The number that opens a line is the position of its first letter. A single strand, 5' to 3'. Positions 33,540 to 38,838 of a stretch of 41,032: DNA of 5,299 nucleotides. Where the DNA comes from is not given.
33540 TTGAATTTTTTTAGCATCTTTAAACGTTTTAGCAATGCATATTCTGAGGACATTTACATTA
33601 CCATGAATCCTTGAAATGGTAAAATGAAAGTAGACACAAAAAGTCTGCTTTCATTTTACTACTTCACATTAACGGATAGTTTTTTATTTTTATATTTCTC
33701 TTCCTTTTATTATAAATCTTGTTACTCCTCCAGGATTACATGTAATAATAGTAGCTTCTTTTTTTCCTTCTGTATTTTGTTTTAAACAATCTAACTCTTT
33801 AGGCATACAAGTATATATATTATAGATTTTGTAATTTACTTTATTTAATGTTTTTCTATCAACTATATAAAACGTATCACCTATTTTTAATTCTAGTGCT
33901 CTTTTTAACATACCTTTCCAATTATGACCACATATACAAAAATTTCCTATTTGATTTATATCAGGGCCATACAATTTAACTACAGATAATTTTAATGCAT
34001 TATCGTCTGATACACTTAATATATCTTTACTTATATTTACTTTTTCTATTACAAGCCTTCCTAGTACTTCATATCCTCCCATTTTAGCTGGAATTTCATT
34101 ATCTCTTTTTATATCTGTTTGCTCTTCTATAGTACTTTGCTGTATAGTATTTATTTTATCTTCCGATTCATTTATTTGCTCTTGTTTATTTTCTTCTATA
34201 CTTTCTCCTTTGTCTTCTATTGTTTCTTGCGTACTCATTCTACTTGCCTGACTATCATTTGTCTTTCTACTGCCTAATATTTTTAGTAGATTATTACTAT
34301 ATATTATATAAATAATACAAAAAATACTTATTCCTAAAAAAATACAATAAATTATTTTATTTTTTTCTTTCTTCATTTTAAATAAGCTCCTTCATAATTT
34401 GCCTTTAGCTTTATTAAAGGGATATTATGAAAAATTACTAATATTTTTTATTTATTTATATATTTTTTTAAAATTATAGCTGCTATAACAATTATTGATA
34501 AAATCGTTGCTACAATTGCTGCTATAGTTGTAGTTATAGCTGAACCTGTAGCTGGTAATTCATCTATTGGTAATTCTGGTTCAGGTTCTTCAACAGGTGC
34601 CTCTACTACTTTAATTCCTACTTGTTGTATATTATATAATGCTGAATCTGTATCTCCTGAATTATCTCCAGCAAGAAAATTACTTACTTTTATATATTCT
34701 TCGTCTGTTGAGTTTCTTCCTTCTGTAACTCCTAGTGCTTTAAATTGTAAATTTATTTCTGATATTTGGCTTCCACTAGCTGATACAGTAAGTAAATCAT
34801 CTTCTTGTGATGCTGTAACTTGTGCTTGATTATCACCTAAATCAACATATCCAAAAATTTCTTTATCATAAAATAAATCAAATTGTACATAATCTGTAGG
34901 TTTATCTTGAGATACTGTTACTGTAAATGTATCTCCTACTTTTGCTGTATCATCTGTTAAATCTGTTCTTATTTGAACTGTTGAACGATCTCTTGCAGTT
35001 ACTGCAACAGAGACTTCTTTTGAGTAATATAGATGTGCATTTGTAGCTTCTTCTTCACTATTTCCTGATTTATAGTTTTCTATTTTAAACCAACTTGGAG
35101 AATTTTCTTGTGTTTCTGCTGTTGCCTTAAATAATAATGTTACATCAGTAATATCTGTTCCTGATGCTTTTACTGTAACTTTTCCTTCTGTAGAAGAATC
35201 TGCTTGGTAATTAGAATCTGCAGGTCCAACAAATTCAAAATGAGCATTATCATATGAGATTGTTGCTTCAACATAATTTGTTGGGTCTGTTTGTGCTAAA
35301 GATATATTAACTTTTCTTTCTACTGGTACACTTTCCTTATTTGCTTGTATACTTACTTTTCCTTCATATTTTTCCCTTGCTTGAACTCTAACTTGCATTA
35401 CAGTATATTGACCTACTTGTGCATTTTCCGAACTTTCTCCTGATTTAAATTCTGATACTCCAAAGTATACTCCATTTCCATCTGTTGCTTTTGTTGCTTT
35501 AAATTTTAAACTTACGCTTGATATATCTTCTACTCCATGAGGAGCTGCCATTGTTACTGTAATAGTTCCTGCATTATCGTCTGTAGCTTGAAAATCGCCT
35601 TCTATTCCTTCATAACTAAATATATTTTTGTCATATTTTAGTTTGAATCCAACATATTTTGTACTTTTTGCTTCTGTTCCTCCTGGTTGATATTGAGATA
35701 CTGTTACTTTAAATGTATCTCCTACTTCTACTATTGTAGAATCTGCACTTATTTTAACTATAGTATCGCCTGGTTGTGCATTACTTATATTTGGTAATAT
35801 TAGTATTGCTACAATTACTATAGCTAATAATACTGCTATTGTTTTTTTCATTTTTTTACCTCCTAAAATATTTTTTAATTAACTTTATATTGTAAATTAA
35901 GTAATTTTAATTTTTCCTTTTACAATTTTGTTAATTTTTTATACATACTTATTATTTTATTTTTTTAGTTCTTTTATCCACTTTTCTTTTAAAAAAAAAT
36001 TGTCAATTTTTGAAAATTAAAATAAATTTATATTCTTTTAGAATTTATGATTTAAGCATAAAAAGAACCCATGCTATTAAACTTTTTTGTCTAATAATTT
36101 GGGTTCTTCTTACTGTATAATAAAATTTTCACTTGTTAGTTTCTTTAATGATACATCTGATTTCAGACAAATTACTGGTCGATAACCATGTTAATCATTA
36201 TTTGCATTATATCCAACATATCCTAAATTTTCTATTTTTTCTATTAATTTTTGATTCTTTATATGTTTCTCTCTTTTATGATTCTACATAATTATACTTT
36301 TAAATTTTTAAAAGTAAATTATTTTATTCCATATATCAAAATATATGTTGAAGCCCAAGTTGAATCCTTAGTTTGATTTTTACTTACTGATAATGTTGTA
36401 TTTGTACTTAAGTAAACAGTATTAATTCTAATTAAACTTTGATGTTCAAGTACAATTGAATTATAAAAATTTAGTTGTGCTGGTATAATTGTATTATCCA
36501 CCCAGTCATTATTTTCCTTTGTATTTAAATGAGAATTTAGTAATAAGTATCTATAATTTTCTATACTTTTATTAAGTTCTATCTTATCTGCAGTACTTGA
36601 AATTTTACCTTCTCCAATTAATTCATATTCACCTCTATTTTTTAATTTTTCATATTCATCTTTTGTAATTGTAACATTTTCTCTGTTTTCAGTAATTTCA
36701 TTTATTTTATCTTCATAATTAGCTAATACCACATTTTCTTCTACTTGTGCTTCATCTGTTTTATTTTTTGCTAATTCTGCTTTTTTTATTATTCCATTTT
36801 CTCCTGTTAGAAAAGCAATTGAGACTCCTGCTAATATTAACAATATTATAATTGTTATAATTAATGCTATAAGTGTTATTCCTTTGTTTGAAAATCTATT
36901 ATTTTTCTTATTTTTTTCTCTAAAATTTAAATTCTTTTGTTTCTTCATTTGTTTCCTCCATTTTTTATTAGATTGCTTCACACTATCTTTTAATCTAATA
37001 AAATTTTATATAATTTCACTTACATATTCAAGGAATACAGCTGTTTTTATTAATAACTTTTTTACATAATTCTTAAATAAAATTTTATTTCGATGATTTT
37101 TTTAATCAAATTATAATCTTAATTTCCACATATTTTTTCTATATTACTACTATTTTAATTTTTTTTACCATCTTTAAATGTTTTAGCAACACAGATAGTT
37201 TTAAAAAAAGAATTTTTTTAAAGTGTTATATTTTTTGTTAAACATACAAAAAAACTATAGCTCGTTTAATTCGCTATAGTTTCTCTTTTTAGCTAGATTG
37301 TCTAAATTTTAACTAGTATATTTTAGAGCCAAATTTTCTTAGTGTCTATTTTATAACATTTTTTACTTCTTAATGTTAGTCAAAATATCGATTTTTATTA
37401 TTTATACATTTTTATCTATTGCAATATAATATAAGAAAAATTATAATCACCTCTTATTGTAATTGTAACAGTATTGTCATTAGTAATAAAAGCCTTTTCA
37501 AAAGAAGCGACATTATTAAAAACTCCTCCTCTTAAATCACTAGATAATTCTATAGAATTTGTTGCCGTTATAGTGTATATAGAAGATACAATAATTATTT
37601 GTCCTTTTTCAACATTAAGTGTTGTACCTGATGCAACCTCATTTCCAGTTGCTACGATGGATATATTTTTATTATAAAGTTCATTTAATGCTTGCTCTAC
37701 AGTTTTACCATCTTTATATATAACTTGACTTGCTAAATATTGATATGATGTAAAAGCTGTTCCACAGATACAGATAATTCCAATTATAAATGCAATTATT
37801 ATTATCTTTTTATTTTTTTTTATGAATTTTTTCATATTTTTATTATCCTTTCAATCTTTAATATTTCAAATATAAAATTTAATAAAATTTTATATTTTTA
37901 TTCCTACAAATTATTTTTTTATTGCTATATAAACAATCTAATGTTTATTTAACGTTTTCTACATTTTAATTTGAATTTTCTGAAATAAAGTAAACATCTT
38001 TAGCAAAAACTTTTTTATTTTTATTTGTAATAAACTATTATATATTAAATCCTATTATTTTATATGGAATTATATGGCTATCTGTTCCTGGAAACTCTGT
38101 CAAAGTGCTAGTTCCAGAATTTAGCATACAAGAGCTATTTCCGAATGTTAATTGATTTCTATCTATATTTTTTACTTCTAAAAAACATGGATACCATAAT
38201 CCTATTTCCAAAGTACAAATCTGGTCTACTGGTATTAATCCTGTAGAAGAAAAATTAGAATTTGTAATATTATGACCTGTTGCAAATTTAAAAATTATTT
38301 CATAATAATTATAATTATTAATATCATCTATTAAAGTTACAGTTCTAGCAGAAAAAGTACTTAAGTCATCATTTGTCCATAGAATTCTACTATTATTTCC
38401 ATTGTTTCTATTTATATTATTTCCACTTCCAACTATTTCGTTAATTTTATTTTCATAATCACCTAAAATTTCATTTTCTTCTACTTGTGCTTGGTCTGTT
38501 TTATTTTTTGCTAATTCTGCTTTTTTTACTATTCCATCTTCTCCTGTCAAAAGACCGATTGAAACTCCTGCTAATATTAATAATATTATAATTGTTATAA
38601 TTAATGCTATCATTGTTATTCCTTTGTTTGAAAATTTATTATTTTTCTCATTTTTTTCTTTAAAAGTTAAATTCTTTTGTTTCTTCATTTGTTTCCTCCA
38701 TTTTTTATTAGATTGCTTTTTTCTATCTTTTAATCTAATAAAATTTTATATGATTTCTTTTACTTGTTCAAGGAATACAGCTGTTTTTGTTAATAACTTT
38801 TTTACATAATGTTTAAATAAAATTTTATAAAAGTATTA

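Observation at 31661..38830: Four pilin-like paralogues with a shared promoter, leader and N-terminus but unrelated C-terminal heads, and no pilus machinery nearby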

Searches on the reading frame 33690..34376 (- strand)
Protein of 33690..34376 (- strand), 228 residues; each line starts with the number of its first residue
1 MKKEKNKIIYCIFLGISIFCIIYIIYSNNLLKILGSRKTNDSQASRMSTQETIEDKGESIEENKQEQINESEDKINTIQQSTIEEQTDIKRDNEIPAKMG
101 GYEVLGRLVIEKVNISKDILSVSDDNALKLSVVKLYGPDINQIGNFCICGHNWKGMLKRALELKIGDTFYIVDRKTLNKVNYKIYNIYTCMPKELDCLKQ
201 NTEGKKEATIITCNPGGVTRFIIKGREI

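Call 5: search_protein_families(library=pfam, proteins=[window:33690-34376:-], max_evalue=1)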
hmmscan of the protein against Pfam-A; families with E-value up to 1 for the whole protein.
window:33690-34376:- (228 aa): 5 families
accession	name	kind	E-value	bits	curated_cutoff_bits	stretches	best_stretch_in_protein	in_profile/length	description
PF04203.18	Sortase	-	2e-11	44.2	26.6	1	108-226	1-123/125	Sortase domain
PF17015.10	DUF5094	-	0.025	15.1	33.2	1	38-173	2-140/178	Domain of unknown function (DUF5094)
PF16118.10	DUF4834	-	0.034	15.5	27.8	1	7-74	2-75/99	Domain of unknown function (DUF4834)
PF22251.1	PFF1_TM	-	0.11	12.5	32.3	1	10-85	96-179/300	Vacuolar membrane protease, transmembrane domain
PF02326.20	YMF19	-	0.34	12.2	22.6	1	13-81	18-83/84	Plant ATP synthase F0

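Call 6: search_protein_families(library=ncbifam, proteins=[window:33690-34376:-], max_evalue=1)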
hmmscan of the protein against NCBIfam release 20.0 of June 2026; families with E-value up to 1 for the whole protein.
window:33690-34376:- (228 aa): 10 families
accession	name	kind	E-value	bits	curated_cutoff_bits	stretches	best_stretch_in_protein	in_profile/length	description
NF033745.1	class_C_sortase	subfamily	2.4e-16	60.1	160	1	11-225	4-218/220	class C sortase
TIGR01076.1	sortase_fam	subfamily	1.9e-08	34.2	39.35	1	106-226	1-126/136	sortase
NF058671.1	sortase_SrtD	exception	1.5e-05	24.8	140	1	63-215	23-170/187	class D sortase, LPxTATN-specific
NF033747.1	class_E_sortase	subfamily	9.3e-05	22.3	160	1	65-215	35-191/211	class E sortase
NF033746.1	class_D_sortase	subfamily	0.00049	19.9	165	1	103-215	8-116/135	class D sortase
NF033647.1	adhesin_LEA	equivalog_domain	0.0021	17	200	1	9-90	24-101/656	LEA family epithelial adhesin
NF038340.1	SAR2788_fam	subfamily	0.011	15.5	50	1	16-95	8-84/177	SAR2788 family putative toxin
NF033779.0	Tim44_TimA_adap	subfamily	0.053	13.4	80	1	17-90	4-79/215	Tim44/TimA family putative adaptor protein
TIGR04372.1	glycosyl_04372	domain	0.11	11.9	45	1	22-87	129-194/207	TIGR04372 family glycosyltransferase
TIGR00939.1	2a57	subfamily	0.24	10.1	297.5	1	8-109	176-272/439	nucleoside Transporter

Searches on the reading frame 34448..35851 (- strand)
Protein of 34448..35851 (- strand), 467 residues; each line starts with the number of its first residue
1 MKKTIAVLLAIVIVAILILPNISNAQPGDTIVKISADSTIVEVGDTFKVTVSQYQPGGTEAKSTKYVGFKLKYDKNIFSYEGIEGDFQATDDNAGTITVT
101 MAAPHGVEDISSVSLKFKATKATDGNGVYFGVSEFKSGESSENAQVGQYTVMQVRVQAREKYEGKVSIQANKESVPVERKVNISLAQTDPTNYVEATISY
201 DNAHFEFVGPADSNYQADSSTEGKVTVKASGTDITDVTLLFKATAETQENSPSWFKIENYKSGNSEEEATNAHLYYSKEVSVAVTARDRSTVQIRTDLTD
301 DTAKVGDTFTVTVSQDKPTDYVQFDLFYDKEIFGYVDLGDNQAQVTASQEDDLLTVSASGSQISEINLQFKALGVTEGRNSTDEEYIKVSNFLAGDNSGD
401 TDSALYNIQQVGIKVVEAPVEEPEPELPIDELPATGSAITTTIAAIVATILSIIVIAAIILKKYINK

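Call 5: search_protein_families(library=pfam, proteins=[window:34448-35851:-], max_evalue=1)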
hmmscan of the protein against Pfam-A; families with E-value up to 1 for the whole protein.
window:34448-35851:- (467 aa): 5 families
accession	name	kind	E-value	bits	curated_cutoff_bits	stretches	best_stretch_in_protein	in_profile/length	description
PF00963.24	Cohesin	-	4e-07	30.7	24.1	3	297-377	4-106/139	Cohesin domain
PF16030.10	GD_N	-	0.2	12.4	29.6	1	157-206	13-62/108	Serine protease gd N-terminus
PF23843.2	DUF7210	-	0.22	11.6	27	0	39-54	14-29/38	Domain of unknown function (DUF7210)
PF11614.14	FixG_C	-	0.26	11.9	25.6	0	142-190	57-105/119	IG-like fold at C-terminal of FixG, putative oxidoreductase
PF07703.20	A2M_BRD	-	0.38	11.5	22.7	0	32-185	1-120/140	Alpha-2-macroglobulin bait region domain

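Call 6: search_protein_families(library=ncbifam, proteins=[window:34448-35851:-], max_evalue=1)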
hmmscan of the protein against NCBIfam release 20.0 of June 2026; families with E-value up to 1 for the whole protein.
window:34448-35851:- (467 aa): 1 family
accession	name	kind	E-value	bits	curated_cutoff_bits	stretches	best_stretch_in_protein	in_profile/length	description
TIGR01167.1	LPXTG_anchor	domain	0.17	12.6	15.9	1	431-463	1-30/34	LPXTG cell wall anchor domain-containing protein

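Call 34: search_protein_families(library=phrogs, proteins=[window:34448-35851:-], max_evalue=0.01)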
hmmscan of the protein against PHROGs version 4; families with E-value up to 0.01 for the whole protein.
window:34448-35851:- (467 aa): 0 families

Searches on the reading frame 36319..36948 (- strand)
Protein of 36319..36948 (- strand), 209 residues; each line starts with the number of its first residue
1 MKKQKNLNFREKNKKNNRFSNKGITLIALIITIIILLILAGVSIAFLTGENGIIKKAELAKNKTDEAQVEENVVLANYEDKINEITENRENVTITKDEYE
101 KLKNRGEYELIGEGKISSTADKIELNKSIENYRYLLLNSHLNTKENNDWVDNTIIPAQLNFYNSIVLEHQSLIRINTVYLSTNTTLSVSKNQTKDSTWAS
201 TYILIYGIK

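Call 5: search_protein_families(library=pfam, proteins=[window:36319-36948:-], max_evalue=1)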
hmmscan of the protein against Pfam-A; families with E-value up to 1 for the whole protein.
window:36319-36948:- (209 aa): 5 families
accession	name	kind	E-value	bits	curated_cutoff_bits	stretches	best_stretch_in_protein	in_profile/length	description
PF07963.17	N_methyl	-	0.0028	17.6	21.2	1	20-42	3-25/27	Prokaryotic N-terminal methylation motif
PF24448.1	T4_y05I_C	-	0.024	15.4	27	1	57-104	11-60/69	y05I-like putative transcription factor C-terminal domain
PF14221.11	DUF4330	-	0.026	15.1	27.6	1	24-96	14-82/167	Domain of unknown function (DUF4330)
PF11810.13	DUF3332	-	0.046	13.8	25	1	11-98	32-123/170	Domain of unknown function (DUF3332)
PF20540.3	DUF6755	-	0.057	14.1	27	1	23-59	16-52/75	Family of unknown function (DUF6755)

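Call 6: search_protein_families(library=ncbifam, proteins=[window:36319-36948:-], max_evalue=1)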
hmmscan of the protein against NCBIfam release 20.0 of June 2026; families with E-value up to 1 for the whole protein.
window:36319-36948:- (209 aa): 10 families
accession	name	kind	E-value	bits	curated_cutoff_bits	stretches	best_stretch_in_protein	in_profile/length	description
NF006283.1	PRK08455.1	equivalog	0.0038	16.9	187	1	12-74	6-66/182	flagellar basal body-associated protein FliL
NF042931.1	SAG1386_EF1546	equivalog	0.0065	16.6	80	1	5-77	12-81/158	SAG1386/EF1546 family surface-associated protein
NF010559.0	PRK13954.1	equivalog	0.011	16.2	176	1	18-76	55-109/120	large conductance mechanosensitive channel protein MscL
TIGR03142.1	cytochro_ccmI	equivalog_domain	0.011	16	29.3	1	58-113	26-76/118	c-type cytochrome biogenesis protein CcmI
NF040999.1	pilin_ComGC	equivalog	0.066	13.4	75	1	22-100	2-78/84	competence type IV pilus major pilin ComGC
NF004285.1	PRK05696.1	equivalog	0.078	12.8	179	1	14-78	8-70/171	flagellar basal body-associated protein FliL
NF041775.1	typeIV_PilA_Myxo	equivalog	0.088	12.8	400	1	20-47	9-36/214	type IV pilin protein PilA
TIGR01710.1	typeII_sec_gspG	equivalog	0.093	12.8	88.85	1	22-71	1-47/134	type II secretion system major pseudopilin GspG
NF045889.1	ICE_Mbov_0396_TM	equivalog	0.45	9.9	70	1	8-110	79-178/306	Mbov_0396 family ICE element transmembrane protein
TIGR01495.1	ETRAMP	paralog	0.89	9.6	32.75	1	5-48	37-75/85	ETRAMP family protein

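Call 34: search_protein_families(library=phrogs, proteins=[window:36319-36948:-], max_evalue=0.01)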
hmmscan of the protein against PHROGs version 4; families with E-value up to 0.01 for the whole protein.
window:36319-36948:- (209 aa): 1 family
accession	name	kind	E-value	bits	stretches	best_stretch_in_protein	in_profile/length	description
phrog_13280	-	unknown function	0.0012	19.6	1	21-47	3-29/67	-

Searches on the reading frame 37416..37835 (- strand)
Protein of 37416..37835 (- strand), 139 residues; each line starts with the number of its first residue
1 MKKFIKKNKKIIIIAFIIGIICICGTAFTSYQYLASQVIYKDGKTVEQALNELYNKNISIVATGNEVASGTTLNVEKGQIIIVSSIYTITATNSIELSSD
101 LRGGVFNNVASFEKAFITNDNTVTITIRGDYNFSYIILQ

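Call 5: search_protein_families(library=pfam, proteins=[window:37416-37835:-], max_evalue=1)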
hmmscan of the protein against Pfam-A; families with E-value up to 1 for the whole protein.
window:37416-37835:- (139 aa): 4 families
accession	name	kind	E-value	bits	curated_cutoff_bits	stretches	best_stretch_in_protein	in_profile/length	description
PF09976.15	TPR_21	-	0.13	12.4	25.5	1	2-48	1-45/193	Tetratricopeptide repeat-like domain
PF02706.20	Wzz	-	0.22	12.3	25.5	1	5-56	12-62/91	Chain length determinant protein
PF03793.24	PASTA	-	0.29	11.5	23.2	1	43-81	8-42/64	PASTA domain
PF16020.10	Deltameth_res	-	0.39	11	27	0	15-32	24-41/52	Deltamethrin resistance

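Call 6: search_protein_families(library=ncbifam, proteins=[window:37416-37835:-], max_evalue=1)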
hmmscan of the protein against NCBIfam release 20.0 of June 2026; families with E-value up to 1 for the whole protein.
window:37416-37835:- (139 aa): 2 families
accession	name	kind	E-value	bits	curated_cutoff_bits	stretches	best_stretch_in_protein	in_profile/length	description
NF009996.0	PRK13466.1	equivalog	0.0037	17.4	110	1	72-117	12-56/66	F0F1 ATP synthase subunit C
NF037938.1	Myr_Ysa_major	subfamily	0.059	13.3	60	1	1-77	1-69/158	MyfA/PsaA family fimbrial adhesin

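Call 34: search_protein_families(library=phrogs, proteins=[window:37416-37835:-], max_evalue=0.01)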
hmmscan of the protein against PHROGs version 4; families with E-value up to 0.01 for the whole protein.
window:37416-37835:- (139 aa): 0 families

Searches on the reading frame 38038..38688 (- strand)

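Call 5: search_protein_families(library=pfam, proteins=[window:38038-38688:-], max_evalue=1)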
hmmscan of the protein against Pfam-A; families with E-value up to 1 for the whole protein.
window:38038-38688:- (216 aa): 2 families
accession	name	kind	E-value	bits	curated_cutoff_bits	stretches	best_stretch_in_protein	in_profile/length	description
PF07963.17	N_methyl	-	0.018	15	21.2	1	20-42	3-25/27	Prokaryotic N-terminal methylation motif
PF09716.15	ETRAMP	-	0.13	12.7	29.1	1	4-46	32-75/81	Malarial early transcribed membrane protein (ETRAMP)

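Call 6: search_protein_families(library=ncbifam, proteins=[window:38038-38688:-], max_evalue=1)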
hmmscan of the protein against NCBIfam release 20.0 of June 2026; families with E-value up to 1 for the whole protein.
window:38038-38688:- (216 aa): 5 families
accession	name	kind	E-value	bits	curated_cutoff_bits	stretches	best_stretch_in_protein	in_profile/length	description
NF006283.1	PRK08455.1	equivalog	0.00083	19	187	1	11-72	5-66/182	flagellar basal body-associated protein FliL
TIGR01495.1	ETRAMP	paralog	0.022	14.7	32.75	1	3-47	30-74/85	ETRAMP family protein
NF042931.1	SAG1386_EF1546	equivalog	0.048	13.7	80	1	8-62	15-66/158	SAG1386/EF1546 family surface-associated protein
TIGR02204.1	MsbA_rel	hypoth_equivalog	0.074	11.7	780.4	1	3-56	217-270/576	ABC transporter, permease/ATP-binding protein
NF004285.1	PRK05696.1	equivalog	0.22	11.3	179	1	13-73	7-67/171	flagellar basal body-associated protein FliL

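Call 34: search_protein_families(library=phrogs, proteins=[window:38038-38688:-], max_evalue=0.01)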
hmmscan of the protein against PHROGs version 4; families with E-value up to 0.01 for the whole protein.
window:38038-38688:- (216 aa): 2 families
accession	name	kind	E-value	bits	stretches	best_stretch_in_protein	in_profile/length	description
phrog_13280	-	unknown function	0.00047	21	1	21-76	3-51/67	-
phrog_9841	-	lysis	0.0068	17.6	0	21-101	9-88/120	Rz-like spanin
